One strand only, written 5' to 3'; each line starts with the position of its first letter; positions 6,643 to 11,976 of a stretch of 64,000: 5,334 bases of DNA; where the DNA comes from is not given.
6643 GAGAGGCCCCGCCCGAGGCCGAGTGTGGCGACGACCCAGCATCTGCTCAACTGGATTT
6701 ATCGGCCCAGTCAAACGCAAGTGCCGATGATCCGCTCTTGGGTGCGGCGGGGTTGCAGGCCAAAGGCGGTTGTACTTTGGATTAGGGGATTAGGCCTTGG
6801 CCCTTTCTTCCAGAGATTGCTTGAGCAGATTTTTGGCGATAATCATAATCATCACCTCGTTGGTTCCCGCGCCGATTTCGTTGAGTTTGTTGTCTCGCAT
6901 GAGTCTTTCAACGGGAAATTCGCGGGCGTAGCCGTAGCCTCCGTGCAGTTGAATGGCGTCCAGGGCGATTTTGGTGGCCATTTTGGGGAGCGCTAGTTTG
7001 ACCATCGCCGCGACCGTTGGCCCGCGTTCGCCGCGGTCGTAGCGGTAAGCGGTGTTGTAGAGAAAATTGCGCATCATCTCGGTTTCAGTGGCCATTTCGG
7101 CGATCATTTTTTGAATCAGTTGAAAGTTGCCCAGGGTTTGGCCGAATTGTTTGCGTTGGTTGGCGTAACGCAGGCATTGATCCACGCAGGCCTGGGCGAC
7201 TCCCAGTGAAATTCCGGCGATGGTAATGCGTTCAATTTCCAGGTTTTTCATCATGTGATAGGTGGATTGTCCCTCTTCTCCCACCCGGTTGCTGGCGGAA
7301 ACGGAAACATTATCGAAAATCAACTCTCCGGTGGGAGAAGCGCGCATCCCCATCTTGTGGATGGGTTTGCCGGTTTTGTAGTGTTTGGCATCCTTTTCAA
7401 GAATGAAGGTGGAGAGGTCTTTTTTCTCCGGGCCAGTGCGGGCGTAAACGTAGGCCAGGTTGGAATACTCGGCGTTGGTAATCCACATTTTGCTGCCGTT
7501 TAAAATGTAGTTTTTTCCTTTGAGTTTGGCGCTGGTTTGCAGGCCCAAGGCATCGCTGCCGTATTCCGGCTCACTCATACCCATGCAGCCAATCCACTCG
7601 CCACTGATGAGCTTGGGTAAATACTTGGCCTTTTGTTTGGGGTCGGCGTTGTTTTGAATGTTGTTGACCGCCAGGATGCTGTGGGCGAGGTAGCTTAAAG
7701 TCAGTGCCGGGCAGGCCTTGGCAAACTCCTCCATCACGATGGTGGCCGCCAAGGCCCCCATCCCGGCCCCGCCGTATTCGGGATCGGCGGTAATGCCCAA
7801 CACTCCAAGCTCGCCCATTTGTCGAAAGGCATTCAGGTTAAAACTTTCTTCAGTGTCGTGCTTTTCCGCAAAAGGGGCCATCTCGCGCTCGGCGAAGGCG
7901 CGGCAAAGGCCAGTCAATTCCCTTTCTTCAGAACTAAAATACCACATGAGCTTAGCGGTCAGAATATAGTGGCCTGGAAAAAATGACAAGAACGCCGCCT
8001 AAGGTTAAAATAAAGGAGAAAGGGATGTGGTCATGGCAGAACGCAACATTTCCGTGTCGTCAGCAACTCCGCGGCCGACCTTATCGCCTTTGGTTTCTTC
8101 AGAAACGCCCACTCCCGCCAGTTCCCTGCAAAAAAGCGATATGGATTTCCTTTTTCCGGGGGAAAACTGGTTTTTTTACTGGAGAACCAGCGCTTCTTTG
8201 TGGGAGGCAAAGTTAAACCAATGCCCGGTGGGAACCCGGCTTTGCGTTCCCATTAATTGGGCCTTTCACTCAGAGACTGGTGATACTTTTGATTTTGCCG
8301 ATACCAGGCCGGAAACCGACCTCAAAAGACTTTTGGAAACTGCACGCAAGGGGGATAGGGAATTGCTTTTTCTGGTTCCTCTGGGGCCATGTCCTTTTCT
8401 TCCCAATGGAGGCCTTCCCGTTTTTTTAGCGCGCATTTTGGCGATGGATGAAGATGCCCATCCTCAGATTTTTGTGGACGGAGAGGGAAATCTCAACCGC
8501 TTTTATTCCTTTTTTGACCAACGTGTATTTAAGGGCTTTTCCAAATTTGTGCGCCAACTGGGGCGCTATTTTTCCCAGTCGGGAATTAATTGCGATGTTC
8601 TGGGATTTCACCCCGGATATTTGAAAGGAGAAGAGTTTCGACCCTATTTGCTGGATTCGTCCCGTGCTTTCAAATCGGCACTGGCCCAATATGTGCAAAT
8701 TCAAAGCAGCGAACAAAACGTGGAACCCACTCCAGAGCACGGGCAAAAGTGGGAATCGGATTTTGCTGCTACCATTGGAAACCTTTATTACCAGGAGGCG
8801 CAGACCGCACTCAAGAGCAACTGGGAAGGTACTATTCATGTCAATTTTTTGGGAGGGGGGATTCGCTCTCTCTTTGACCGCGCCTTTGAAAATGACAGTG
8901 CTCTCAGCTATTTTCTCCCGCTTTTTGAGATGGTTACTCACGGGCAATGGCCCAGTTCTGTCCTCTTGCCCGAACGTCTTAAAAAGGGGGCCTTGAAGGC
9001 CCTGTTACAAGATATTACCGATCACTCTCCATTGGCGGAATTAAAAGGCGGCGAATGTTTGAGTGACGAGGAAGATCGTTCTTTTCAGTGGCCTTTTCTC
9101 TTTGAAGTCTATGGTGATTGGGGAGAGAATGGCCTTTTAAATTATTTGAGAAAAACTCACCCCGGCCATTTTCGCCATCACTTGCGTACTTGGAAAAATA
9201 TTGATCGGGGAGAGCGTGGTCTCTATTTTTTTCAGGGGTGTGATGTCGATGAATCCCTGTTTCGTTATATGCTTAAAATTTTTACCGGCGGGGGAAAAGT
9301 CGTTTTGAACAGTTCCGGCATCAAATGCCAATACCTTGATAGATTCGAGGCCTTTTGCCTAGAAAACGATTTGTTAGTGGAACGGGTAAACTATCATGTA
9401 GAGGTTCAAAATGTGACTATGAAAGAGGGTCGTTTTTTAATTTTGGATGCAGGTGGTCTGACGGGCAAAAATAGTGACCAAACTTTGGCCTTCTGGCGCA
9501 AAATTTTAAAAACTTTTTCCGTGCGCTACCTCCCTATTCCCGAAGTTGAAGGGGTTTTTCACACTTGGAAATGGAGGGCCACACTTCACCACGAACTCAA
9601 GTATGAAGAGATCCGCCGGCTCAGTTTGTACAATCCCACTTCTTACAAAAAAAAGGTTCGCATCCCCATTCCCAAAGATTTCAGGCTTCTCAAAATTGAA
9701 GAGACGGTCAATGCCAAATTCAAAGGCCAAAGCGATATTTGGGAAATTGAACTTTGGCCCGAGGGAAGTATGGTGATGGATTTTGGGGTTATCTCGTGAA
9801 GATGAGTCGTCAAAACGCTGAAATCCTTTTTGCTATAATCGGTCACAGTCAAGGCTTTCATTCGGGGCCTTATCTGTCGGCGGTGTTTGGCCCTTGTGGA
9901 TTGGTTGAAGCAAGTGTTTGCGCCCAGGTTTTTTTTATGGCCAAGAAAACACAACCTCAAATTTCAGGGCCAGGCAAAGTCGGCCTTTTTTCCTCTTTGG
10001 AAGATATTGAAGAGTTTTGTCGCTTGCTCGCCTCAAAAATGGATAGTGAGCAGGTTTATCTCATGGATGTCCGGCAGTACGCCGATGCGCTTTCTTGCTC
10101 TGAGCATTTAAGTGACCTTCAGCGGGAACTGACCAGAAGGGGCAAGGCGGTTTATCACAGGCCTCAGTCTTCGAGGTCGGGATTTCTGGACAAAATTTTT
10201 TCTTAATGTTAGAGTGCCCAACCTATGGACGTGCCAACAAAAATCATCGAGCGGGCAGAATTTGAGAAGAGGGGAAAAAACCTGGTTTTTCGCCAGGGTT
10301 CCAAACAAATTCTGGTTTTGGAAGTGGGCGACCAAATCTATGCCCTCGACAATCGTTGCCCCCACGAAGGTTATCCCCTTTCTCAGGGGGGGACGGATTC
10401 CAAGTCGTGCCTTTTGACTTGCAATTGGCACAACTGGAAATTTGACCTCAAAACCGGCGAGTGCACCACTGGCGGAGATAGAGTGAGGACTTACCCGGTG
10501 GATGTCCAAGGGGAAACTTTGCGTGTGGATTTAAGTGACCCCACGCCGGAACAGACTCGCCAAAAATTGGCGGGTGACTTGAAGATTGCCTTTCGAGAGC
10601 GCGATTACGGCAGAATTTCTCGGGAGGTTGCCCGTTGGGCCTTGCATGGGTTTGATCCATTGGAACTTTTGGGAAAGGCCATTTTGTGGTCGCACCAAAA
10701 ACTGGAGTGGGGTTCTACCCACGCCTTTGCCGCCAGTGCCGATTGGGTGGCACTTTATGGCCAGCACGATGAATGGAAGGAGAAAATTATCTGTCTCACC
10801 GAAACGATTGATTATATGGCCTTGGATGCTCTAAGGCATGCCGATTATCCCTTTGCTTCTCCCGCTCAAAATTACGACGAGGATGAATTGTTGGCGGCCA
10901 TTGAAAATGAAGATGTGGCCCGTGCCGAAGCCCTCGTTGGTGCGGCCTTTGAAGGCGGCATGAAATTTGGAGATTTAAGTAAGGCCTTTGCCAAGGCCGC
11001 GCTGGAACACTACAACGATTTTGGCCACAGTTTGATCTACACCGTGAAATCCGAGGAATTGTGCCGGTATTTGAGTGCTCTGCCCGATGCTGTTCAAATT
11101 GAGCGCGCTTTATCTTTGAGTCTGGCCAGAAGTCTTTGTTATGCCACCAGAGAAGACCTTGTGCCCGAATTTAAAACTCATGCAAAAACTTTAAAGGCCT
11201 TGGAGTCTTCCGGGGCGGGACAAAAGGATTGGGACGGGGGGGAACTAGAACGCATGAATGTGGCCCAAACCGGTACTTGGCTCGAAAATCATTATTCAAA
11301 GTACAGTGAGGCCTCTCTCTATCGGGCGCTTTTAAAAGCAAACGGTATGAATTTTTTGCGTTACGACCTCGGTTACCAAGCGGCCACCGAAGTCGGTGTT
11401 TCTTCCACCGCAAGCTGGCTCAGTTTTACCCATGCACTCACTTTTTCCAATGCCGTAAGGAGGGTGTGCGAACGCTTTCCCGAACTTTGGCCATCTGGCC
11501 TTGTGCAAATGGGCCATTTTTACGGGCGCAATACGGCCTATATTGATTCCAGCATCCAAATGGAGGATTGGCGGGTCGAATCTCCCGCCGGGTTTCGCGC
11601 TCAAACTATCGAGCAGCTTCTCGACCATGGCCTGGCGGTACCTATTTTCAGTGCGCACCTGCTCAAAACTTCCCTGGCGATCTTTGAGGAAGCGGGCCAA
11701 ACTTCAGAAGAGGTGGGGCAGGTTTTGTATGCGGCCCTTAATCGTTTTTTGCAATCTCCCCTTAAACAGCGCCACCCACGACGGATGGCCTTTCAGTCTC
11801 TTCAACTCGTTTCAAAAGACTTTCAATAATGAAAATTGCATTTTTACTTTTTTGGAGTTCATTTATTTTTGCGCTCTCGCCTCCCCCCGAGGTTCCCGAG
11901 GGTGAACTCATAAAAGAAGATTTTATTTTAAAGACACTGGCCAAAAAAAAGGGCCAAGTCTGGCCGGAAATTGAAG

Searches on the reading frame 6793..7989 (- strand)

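Call 75: search_protein_families(library=pfam, proteins=[window:6793-7989:-], max_evalue=0.00001)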
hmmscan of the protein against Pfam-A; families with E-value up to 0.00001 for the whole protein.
window:6793-7989:- (399 aa): 4 families
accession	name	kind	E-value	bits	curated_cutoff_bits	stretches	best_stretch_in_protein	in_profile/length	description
PF00441.29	Acyl-CoA_dh_1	-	2.6e-49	167.6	22.4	1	245-389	6-150/150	Acyl-CoA dehydrogenase, C-terminal domain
PF02771.21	Acyl-CoA_dh_N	-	4.2e-32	111.3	22.9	1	20-131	2-113/113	Acyl-CoA dehydrogenase, N-terminal domain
PF02770.24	Acyl-CoA_dh_M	-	1.2e-24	86.8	33.3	1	135-228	1-97/97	Acyl-CoA dehydrogenase, middle domain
PF08028.16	Acyl-CoA_dh_2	-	3e-15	57.1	22.7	1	255-367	1-123/134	Acyl-CoA dehydrogenase, C-terminal domain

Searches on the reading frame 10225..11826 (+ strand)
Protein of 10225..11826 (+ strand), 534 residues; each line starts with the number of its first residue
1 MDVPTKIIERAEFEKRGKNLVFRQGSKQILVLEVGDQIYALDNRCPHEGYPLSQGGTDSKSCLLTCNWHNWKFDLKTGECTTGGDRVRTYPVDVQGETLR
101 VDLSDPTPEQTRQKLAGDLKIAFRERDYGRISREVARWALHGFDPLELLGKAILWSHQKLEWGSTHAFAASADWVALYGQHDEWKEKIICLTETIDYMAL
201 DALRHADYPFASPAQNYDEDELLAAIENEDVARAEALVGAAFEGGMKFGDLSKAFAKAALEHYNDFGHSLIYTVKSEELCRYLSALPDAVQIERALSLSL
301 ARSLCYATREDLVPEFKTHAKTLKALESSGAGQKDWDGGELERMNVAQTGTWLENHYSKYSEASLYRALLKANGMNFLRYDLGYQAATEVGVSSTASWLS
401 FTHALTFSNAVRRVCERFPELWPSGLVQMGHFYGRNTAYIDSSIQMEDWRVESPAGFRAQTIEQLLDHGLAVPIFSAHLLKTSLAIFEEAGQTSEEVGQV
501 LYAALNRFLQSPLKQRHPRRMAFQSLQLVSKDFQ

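Call 75: search_protein_families(library=pfam, proteins=[window:10225-11826:+], max_evalue=0.00001)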
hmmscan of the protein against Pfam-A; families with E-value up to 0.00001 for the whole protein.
window:10225-11826:+ (534 aa): 2 families
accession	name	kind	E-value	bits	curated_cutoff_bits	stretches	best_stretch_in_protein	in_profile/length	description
PF00355.32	Rieske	-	4.2e-15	55.9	20.3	1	8-83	6-78/88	Rieske [2Fe-2S] domain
PF13806.12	Rieske_2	-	8.9e-11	42.1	27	1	7-101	5-103/104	Rieske-like [2Fe-2S] domain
